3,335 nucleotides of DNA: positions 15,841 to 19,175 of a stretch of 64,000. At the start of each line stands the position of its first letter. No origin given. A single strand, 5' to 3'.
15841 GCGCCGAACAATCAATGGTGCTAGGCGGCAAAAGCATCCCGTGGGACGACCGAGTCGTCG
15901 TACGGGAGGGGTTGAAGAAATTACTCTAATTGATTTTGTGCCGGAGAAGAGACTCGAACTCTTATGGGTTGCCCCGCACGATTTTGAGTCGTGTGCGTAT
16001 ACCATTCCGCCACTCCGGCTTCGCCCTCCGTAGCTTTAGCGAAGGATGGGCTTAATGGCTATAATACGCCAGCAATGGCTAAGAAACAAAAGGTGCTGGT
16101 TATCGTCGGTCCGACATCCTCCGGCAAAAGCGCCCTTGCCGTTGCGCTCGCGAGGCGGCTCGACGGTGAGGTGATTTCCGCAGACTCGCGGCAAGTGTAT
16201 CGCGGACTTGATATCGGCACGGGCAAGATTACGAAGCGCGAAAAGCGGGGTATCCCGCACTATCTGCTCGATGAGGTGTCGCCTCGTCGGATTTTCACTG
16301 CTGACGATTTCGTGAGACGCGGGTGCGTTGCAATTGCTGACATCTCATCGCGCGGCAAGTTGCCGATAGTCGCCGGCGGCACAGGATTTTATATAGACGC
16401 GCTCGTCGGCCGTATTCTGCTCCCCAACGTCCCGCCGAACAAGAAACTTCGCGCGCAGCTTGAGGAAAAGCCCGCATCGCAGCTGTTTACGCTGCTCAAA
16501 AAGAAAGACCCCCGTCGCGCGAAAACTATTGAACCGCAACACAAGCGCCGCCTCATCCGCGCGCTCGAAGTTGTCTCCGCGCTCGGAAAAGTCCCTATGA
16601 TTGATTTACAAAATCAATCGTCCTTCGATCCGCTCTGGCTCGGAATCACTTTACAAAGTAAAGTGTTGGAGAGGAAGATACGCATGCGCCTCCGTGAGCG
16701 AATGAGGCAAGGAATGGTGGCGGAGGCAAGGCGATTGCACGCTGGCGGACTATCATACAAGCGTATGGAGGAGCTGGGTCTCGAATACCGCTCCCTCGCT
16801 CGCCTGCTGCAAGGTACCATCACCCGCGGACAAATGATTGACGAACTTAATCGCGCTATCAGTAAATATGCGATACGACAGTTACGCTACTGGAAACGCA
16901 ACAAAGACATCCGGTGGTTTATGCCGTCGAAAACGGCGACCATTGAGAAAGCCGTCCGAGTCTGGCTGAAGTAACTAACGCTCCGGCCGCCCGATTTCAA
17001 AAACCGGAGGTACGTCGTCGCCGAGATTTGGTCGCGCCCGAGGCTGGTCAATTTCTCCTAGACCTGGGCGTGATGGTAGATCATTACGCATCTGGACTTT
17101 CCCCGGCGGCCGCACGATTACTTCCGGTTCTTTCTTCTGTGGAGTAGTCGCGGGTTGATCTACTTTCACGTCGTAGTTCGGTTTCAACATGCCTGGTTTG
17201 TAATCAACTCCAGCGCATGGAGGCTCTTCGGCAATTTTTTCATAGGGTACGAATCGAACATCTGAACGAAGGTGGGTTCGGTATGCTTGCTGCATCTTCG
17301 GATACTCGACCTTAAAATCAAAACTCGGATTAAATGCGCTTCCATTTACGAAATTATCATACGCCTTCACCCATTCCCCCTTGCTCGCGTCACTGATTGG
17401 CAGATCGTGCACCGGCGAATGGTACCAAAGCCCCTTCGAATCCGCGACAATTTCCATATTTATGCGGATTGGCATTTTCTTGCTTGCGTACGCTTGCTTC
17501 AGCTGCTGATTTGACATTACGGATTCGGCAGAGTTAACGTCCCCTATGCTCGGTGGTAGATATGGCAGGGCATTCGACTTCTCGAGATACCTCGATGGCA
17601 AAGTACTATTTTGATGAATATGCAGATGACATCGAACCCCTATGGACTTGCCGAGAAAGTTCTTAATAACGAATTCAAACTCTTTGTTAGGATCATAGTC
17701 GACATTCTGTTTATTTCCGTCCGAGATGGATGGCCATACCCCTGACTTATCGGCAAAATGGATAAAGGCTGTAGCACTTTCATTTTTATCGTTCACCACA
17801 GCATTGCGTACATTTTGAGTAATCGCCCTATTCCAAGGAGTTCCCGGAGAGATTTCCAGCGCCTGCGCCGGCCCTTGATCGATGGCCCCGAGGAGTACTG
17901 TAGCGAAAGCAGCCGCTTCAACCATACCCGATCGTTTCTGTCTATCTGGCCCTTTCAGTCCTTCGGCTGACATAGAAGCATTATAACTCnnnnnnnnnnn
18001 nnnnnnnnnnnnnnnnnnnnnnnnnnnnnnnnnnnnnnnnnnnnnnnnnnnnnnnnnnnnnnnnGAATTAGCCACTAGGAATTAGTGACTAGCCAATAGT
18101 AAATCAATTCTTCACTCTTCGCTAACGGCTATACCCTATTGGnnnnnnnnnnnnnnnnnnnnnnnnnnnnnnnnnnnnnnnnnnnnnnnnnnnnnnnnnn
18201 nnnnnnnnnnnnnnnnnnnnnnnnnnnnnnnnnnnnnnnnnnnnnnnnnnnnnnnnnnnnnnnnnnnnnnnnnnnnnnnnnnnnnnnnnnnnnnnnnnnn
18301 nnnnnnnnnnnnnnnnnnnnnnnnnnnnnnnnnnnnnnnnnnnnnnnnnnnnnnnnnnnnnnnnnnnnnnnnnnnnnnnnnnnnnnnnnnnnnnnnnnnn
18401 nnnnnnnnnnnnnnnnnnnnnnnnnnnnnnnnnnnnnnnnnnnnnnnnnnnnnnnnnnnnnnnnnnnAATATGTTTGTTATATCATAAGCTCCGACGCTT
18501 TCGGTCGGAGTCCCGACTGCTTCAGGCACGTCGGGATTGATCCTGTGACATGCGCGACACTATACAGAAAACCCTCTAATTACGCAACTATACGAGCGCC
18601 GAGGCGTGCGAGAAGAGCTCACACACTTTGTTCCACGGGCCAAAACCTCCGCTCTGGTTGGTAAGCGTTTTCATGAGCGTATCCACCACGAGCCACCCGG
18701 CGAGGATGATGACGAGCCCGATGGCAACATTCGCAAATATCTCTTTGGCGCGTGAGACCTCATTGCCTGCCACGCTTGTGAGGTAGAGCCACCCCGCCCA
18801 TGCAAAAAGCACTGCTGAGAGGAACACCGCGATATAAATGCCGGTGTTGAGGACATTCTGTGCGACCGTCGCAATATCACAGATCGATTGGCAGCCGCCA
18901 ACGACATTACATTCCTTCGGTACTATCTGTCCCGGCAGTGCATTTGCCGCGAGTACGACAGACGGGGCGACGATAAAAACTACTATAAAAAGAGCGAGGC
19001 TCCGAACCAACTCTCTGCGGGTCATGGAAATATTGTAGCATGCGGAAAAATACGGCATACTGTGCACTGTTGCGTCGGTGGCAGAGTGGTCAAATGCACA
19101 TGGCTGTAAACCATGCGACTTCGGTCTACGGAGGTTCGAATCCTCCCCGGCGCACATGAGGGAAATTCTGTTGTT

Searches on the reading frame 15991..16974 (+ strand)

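Call 8: search_protein_families(library=pfam, proteins=[window:15991-16974:+], max_evalue=0.001)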
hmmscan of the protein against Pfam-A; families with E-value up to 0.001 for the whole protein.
window:15991-16974:+ (327 aa): 4 families
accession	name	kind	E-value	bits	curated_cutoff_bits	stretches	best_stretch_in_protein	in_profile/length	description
PF01715.23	IPPT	-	1.2e-57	195.8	23.6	1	68-303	1-242/243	IPP transferase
PF01745.22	IPT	-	4.7e-09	36.4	20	1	34-130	2-98/233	Isopentenyl transferase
PF13671.12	AAA_33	-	0.00048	20.9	27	0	35-67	1-34/143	AAA domain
PF00519.23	PPV_E1_C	-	0.00068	19.3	26.5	0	31-64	117-150/289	Papillomavirus helicase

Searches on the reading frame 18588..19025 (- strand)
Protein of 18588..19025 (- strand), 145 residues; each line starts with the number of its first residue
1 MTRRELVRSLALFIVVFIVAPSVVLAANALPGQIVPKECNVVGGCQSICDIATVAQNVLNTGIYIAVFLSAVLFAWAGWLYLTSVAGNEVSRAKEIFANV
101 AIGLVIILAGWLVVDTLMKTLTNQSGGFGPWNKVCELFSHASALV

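Call 6: search_protein_families(library=pfam, proteins=[window:18588-19025:-], max_evalue=1)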
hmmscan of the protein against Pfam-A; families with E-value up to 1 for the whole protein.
window:18588-19025:- (145 aa): 3 families
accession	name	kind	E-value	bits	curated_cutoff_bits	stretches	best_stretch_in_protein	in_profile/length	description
PF18895.5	T4SS_pilin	-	7.2e-05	23.2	26.6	1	51-116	5-70/71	Type IV secretion system pilin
PF02507.20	PSI_PsaF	-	0.14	12.4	27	1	71-111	113-153/172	Photosystem I reaction centre subunit III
PF06781.17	CrgA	-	0.22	12.1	24.8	1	88-134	26-72/89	Cell division protein CrgA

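Call 79: search_protein_families(library=phrogs, proteins=[window:18588-19025:-], max_evalue=0.01)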
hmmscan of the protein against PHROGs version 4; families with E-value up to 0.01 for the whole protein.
window:18588-19025:- (145 aa): 1 family
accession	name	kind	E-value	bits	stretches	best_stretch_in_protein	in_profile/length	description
phrog_13487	-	unknown function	0.0018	19.4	1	65-122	6-64/120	-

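Call 80: search_protein_families(library=ncbifam, proteins=[window:18588-19025:-], max_evalue=0.01)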
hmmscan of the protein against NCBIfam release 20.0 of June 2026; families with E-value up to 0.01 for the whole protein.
window:18588-19025:- (145 aa): 0 families
